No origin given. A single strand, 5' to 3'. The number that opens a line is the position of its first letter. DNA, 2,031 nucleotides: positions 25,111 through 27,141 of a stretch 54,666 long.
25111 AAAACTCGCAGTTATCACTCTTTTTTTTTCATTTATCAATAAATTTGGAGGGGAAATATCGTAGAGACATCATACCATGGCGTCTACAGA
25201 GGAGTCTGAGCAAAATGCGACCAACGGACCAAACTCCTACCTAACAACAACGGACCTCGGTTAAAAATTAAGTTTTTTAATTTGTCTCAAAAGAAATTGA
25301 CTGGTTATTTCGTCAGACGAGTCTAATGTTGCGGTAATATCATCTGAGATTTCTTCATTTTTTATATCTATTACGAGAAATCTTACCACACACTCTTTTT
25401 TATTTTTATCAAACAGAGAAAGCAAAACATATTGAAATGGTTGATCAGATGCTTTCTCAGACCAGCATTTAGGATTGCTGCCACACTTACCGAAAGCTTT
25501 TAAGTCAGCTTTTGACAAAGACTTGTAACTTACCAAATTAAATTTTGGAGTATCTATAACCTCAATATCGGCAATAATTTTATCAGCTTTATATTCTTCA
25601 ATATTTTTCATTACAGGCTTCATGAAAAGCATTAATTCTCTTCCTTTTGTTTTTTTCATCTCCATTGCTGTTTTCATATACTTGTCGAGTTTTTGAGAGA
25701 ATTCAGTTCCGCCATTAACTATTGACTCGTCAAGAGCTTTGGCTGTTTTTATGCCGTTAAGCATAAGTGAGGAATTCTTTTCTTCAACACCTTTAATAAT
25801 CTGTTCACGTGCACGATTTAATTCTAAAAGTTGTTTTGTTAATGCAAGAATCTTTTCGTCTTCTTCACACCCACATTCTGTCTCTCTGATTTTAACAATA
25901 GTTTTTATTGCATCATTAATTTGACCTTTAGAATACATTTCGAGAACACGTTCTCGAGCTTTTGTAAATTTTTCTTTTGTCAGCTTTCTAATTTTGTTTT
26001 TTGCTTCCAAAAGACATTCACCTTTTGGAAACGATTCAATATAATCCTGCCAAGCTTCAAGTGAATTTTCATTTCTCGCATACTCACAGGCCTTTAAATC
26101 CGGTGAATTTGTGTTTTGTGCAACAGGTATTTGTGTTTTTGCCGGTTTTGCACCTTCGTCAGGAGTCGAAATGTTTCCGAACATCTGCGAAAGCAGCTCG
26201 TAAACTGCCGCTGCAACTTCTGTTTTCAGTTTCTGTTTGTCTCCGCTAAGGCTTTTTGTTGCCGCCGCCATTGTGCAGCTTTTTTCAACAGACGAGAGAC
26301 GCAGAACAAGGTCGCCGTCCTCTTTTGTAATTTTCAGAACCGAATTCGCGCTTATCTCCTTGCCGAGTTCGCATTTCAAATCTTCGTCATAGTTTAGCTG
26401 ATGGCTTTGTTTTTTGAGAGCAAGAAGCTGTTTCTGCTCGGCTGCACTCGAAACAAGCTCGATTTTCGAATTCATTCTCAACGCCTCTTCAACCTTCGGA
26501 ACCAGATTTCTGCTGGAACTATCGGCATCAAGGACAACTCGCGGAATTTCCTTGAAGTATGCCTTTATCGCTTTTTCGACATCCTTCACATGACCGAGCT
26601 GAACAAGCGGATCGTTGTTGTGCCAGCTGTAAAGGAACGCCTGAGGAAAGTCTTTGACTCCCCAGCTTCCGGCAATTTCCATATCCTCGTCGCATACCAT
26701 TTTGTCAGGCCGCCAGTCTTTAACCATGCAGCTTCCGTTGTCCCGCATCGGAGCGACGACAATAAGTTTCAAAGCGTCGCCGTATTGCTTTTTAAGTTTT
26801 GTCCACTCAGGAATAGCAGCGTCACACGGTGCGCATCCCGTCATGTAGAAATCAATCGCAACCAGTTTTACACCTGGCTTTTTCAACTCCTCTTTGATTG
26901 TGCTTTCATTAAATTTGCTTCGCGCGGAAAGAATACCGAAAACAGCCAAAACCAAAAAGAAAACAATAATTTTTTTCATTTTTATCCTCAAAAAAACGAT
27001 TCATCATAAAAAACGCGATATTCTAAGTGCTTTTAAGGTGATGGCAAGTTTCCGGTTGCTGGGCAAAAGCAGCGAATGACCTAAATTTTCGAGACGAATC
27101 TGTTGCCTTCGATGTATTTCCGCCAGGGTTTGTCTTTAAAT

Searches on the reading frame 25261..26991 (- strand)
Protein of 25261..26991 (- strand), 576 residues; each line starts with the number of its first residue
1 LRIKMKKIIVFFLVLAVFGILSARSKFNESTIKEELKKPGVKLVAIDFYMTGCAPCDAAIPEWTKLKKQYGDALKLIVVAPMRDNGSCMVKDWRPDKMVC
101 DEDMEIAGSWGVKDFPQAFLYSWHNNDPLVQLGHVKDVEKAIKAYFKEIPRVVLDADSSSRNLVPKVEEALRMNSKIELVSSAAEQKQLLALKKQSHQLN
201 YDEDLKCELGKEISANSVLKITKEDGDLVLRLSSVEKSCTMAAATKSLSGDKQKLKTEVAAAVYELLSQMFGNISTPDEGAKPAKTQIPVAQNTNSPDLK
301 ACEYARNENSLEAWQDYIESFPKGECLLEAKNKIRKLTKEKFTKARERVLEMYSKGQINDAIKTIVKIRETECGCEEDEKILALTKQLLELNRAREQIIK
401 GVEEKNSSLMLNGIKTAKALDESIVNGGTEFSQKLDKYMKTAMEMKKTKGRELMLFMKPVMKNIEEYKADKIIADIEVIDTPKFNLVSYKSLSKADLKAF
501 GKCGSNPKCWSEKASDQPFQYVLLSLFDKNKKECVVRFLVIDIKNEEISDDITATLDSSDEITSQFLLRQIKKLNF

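Call 83: search_protein_families(library=pfam, proteins=[window:25261-26991:-], max_evalue=0.00001)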
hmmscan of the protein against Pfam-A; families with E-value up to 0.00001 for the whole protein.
window:25261-26991:- (576 aa): 1 family
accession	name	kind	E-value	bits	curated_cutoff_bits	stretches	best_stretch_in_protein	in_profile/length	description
PF00085.26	Thioredoxin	-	7.4e-06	26.4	23.5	0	28-79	6-56/103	Thioredoxin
